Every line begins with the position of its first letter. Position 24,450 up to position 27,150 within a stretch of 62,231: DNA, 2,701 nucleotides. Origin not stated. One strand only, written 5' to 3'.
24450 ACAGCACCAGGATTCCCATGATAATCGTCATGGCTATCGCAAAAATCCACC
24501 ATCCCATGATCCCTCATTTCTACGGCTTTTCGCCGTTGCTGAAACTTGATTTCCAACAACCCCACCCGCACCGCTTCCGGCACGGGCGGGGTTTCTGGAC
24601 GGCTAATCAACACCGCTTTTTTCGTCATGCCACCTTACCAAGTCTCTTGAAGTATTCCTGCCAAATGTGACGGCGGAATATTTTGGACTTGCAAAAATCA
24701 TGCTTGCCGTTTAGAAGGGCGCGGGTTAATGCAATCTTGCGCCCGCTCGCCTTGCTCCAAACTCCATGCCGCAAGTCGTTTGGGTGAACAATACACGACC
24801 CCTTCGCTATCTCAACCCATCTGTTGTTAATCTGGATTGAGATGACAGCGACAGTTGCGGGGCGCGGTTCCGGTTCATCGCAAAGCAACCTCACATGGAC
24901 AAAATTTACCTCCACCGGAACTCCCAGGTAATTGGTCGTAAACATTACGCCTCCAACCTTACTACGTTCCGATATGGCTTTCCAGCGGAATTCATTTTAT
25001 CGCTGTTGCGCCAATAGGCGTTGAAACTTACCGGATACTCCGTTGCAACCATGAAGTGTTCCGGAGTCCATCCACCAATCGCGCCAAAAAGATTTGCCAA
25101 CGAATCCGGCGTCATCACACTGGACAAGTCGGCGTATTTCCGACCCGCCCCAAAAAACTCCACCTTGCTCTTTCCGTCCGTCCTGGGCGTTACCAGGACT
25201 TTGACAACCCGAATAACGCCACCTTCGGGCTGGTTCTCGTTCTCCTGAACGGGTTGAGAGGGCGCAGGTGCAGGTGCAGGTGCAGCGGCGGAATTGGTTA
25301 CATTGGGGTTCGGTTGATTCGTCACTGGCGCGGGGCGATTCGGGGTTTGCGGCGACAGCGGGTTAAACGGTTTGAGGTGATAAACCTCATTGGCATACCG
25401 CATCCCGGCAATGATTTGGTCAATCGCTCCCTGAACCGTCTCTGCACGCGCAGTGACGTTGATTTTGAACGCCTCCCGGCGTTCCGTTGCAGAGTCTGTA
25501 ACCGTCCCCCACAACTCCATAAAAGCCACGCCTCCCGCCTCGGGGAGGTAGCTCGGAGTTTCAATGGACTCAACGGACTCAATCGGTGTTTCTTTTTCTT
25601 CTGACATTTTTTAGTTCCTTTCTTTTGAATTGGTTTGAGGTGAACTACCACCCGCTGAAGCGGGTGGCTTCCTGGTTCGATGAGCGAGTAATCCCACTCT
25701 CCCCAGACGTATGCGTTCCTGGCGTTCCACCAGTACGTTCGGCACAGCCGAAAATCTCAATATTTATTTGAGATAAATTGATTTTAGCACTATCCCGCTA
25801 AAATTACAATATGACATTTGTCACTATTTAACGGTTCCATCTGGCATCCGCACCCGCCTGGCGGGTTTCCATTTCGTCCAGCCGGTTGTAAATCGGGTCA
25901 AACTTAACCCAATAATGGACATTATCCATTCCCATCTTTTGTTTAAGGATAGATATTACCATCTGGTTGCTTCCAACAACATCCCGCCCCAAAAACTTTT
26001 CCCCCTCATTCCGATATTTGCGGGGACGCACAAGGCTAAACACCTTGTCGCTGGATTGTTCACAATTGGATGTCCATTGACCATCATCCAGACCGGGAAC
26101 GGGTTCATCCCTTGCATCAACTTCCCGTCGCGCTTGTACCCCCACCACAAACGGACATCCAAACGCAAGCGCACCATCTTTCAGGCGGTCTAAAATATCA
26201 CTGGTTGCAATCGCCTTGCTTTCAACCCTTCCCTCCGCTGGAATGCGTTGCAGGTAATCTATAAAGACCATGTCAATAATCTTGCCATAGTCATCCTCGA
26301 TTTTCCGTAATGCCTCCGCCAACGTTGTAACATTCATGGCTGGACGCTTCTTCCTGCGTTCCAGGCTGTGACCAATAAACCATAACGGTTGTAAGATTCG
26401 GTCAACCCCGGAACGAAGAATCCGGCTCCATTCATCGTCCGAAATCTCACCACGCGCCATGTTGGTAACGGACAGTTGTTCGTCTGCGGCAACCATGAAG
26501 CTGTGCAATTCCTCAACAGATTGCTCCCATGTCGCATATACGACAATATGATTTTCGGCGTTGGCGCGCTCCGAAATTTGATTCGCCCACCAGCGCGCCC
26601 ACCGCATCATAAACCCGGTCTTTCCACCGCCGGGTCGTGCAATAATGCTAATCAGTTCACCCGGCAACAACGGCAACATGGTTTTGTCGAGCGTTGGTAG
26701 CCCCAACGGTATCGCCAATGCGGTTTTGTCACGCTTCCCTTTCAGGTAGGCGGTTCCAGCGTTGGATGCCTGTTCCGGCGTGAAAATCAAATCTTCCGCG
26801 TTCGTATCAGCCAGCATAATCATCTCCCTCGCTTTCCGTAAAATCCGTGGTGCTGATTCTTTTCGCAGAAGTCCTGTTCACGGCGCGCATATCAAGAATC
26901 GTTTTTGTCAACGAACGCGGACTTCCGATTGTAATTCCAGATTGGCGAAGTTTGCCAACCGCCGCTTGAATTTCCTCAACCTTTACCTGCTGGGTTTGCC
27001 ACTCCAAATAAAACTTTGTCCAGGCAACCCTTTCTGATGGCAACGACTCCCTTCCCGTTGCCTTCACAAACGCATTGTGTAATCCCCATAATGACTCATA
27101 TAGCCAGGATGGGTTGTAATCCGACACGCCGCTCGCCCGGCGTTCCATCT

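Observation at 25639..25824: Stand-alone omega-RNA-like scaffold with its own promoter, 34 kb from its cognate tnpB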

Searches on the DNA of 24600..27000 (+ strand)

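Call 9: search_dna_similar(query=window:24600-27000:+, collection=phages, mode=distant)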
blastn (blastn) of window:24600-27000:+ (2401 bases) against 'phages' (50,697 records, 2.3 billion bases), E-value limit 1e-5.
No match.

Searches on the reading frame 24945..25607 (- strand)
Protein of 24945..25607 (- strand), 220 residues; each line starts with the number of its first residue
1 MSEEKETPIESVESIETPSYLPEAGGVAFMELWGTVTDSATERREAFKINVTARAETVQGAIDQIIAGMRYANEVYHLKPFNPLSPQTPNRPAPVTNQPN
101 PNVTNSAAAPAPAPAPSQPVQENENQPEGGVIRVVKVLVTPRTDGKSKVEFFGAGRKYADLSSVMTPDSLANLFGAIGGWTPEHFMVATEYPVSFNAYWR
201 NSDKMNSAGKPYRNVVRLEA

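Call 8: search_protein_families(library=pfam, proteins=[window:24945-25607:-], max_evalue=0.01)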
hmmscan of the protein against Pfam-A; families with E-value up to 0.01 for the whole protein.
window:24945-25607:- (220 aa): 0 families

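Call 13: find_related_loci(query=window:24945-25607:-, collection=viral_contigs, flank=6000)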
Query window:24945-25607:- (220 aa) in viral_contigs; peptide patterns used: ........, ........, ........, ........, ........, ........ (x = any residue, [..] = any of these).
9 stretches matched a pattern; 1 encode a relative of the query (tblastn E <= 1e-3); 1 distinct loci.
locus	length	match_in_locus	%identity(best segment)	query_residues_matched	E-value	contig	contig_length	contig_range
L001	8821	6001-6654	64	6-220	5e-89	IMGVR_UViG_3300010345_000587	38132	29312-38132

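Call 33: find_related_loci(query=window:24945-25607:-, collection=metagenome_contigs, flank=3000)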
Query window:24945-25607:- (220 aa) in metagenome_contigs; peptide patterns used: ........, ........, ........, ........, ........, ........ (x = any residue, [..] = any of these).
169 stretches matched a pattern; 8 encode a relative of the query (tblastn E <= 1e-3); 8 distinct loci.
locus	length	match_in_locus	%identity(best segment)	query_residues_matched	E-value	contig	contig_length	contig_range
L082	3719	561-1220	91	1-220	6e-129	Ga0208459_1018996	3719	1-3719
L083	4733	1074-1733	91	1-220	2e-126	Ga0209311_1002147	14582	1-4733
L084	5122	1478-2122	88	1-220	3e-122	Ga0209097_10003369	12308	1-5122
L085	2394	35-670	83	6-220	8e-118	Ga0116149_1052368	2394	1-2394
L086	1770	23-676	63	6-220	4e-93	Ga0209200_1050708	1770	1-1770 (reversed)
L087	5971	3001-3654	64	6-220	2e-88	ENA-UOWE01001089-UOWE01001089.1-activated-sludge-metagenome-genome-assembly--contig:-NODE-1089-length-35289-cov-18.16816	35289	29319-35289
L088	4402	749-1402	64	6-220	2e-88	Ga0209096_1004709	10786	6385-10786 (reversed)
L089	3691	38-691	64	6-220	2e-88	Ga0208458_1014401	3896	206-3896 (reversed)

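Call 39: search_protein_families(library=phrogs, proteins=[window:24945-25607:-], max_evalue=0.001)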
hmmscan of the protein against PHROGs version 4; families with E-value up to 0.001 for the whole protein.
window:24945-25607:- (220 aa): 0 families

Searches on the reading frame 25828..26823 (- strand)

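Call 8: search_protein_families(library=pfam, proteins=[window:25828-26823:-], max_evalue=0.01)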
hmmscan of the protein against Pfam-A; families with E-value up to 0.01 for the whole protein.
window:25828-26823:- (331 aa): 3 families
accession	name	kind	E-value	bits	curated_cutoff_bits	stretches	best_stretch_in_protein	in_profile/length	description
PF03796.21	DnaB_C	-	4.9e-30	105.2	27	1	38-299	2-238/255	DnaB-like helicase C terminal domain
PF13481.12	AAA_25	-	2.4e-07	31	27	1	43-227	20-186/195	AAA domain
PF00006.31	ATP-synt_ab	-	0.0023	18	29.5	0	48-110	7-60/213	ATP synthase alpha/beta family, nucleotide-binding domain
